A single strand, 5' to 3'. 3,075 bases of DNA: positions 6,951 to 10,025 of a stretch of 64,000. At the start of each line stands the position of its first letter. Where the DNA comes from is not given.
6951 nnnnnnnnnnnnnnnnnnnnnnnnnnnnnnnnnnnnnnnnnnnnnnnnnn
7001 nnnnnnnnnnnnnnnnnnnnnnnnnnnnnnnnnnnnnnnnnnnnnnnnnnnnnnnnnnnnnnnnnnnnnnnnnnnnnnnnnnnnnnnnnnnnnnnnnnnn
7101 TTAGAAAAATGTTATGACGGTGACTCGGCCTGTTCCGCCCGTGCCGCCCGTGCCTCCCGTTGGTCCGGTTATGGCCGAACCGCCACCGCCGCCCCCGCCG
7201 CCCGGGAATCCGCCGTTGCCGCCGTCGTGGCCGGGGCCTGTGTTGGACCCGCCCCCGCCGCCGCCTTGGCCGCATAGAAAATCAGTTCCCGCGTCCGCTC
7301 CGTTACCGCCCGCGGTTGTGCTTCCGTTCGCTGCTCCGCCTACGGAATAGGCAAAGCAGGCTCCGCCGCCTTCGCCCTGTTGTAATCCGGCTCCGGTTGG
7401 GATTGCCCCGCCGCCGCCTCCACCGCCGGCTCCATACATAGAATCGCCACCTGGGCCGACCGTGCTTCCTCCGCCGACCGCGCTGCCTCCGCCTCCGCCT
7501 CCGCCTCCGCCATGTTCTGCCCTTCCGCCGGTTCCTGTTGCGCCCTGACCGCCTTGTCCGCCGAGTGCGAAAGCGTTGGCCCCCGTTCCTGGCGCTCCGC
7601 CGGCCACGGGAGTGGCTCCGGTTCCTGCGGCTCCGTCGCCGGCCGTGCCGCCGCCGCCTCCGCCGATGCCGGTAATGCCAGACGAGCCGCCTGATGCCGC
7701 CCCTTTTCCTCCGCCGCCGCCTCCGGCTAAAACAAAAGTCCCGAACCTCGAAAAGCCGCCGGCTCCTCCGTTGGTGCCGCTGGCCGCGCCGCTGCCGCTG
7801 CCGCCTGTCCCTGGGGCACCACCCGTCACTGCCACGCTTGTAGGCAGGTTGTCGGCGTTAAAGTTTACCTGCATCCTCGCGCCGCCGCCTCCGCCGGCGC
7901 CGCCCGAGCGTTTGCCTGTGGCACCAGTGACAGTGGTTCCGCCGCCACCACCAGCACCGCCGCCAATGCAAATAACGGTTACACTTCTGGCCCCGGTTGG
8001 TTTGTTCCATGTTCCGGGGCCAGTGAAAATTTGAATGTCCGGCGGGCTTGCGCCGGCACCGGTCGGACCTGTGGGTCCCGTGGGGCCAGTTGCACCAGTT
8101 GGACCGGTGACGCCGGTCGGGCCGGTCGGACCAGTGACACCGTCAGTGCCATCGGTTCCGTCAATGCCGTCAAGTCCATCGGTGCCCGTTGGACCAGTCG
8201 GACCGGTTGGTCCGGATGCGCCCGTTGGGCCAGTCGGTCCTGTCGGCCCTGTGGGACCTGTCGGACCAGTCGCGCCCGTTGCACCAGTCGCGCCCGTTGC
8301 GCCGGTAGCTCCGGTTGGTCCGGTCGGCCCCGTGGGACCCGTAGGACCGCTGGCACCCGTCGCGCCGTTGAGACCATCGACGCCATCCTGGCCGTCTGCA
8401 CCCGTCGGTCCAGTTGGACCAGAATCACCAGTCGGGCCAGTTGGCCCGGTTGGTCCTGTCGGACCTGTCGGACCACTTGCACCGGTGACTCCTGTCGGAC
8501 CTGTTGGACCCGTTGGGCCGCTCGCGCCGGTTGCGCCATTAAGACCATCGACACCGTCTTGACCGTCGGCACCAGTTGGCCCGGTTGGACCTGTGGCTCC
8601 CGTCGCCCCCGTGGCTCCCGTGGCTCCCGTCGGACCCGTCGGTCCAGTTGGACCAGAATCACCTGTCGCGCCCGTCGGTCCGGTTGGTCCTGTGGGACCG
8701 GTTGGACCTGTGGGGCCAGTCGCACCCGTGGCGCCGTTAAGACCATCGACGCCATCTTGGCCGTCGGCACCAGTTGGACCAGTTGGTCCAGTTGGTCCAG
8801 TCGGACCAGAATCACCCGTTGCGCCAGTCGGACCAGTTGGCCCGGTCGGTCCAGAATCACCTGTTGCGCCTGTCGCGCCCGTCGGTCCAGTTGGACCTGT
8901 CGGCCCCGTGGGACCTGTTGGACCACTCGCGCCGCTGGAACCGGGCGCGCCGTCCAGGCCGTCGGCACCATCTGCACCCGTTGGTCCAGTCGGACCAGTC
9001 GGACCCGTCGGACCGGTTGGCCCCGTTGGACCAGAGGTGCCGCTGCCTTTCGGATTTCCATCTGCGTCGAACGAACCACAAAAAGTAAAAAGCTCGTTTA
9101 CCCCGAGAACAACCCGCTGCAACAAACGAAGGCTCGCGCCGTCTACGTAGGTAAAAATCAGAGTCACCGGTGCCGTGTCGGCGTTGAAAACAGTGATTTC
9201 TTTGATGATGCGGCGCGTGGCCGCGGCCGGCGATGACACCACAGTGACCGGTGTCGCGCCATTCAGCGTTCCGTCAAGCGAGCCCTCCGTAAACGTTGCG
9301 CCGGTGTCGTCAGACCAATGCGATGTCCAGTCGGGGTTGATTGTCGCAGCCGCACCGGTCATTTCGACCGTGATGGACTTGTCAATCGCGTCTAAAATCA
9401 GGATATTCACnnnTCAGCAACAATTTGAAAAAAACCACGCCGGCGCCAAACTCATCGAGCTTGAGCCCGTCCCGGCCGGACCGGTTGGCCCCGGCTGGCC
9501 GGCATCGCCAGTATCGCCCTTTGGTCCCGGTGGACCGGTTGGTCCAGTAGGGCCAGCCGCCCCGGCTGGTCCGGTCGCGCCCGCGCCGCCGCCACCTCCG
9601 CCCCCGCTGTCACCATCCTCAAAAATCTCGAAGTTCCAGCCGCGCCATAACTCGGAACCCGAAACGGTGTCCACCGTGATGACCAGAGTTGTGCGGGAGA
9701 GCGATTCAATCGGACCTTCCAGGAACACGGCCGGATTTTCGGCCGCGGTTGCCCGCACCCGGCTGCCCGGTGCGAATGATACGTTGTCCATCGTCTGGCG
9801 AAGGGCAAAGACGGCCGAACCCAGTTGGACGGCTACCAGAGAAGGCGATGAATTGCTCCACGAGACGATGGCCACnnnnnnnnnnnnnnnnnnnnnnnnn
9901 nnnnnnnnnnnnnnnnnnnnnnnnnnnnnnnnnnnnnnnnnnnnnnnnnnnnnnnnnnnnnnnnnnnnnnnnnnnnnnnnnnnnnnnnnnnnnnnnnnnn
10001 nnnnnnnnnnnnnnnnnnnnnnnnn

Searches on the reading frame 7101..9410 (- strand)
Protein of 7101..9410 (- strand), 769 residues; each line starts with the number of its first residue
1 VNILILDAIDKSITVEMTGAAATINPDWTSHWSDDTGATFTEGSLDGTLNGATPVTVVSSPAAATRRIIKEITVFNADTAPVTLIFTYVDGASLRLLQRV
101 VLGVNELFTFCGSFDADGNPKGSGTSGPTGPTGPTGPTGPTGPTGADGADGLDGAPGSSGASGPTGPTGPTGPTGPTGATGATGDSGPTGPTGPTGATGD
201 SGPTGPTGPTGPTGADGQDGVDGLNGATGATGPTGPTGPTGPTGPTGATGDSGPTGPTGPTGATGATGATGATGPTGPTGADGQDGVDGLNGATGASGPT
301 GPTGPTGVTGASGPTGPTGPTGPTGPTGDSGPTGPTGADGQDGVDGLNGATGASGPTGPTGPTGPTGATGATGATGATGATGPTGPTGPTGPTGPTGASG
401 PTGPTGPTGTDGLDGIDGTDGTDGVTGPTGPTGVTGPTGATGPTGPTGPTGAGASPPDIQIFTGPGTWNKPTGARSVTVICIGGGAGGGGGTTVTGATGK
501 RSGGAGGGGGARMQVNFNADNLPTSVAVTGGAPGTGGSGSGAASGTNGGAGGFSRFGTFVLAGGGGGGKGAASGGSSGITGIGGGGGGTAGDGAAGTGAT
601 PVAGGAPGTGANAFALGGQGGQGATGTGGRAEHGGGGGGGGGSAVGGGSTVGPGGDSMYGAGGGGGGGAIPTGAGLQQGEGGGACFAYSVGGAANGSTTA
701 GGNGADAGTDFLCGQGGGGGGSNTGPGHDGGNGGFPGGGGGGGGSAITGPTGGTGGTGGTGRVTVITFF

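Call 8: search_protein_families(library=phrogs, proteins=[window:7101-9410:-], max_evalue=0.001)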
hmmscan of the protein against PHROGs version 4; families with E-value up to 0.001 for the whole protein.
window:7101-9410:- (769 aa): 24 families
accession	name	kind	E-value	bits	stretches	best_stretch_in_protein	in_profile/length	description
phrog_6320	-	tail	8.8e-131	439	5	250-379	83-212/745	tail fiber protein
phrog_5073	-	tail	4.8e-75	254.5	4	309-415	260-366/519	tail fiber protein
phrog_819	-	tail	1.8e-54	186.4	3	228-344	477-593/1024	tail protein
phrog_8745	-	tail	5.6e-52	177.4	3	268-401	1380-1513/1803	tail fiber protein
phrog_366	-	tail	2.6e-45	156.7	7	376-467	309-397/474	tail fiber protein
phrog_29268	-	unknown function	7.6e-43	147.6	3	283-409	406-535/653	-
phrog_3420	-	unknown function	5.7e-40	137.7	2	279-462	209-394/929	-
phrog_30509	-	tail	6.3e-29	101.9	5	331-398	45-112/254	collagen like minor tail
phrog_1806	-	tail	4.6e-28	99.3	2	271-396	109-232/276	collagen like minor tail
phrog_28263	-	tail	9.7e-24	83.7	2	47-301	546-791/1400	tail fiber protein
phrog_18350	-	tail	1.7e-23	84.6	4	116-210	103-198/253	tail fiber protein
phrog_17587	-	tail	4.4e-21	76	4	83-196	304-420/641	tail fiber protein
phrog_26246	-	tail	1.8e-16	61.2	5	325-400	107-182/329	tail protein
phrog_1658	-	unknown function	3.1e-16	60.8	4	220-292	43-115/239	-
phrog_38766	-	head and packaging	5.7e-16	59.1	5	328-412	76-160/478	virion structural protein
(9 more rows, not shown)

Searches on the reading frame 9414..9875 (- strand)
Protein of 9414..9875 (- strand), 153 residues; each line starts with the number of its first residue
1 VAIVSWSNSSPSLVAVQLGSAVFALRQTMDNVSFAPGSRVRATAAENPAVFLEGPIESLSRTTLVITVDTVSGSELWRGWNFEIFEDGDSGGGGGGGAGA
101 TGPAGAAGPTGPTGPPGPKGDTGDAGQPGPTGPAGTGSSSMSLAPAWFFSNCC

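Call 8: search_protein_families(library=phrogs, proteins=[window:9414-9875:-], max_evalue=0.001)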
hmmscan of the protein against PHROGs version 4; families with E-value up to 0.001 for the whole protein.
window:9414-9875:- (153 aa): 13 families
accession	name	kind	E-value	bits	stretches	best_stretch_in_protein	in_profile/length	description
phrog_819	-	tail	1.6e-08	34.2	1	79-136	616-673/1024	tail protein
phrog_8745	-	tail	3.1e-07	29.1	1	87-136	1397-1447/1803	tail fiber protein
phrog_366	-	tail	5.7e-07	30.3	1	90-136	332-376/474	tail fiber protein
phrog_17587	-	tail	6.2e-05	22.6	1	91-136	349-394/641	tail fiber protein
phrog_3420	-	unknown function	0.00011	20.9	1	93-136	246-350/929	-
phrog_5073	-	tail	0.00013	22.1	1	88-135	261-327/519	tail fiber protein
phrog_6320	-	tail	0.00014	21.8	1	87-140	160-217/745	tail fiber protein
phrog_14726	-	tail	0.00021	21.2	1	93-130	180-217/537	tail fiber protein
phrog_1658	-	unknown function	0.00022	22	1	89-137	53-120/239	-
phrog_10972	-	tail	0.00042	20.9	0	90-135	159-205/343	tail fiber protein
phrog_31840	-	unknown function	0.00054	18.7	1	19-127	917-1018/1321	-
phrog_1806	-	tail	0.00057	20.3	1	87-135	184-230/276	collagen like minor tail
phrog_18350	-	tail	0.00068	20.4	0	91-141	149-202/253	tail fiber protein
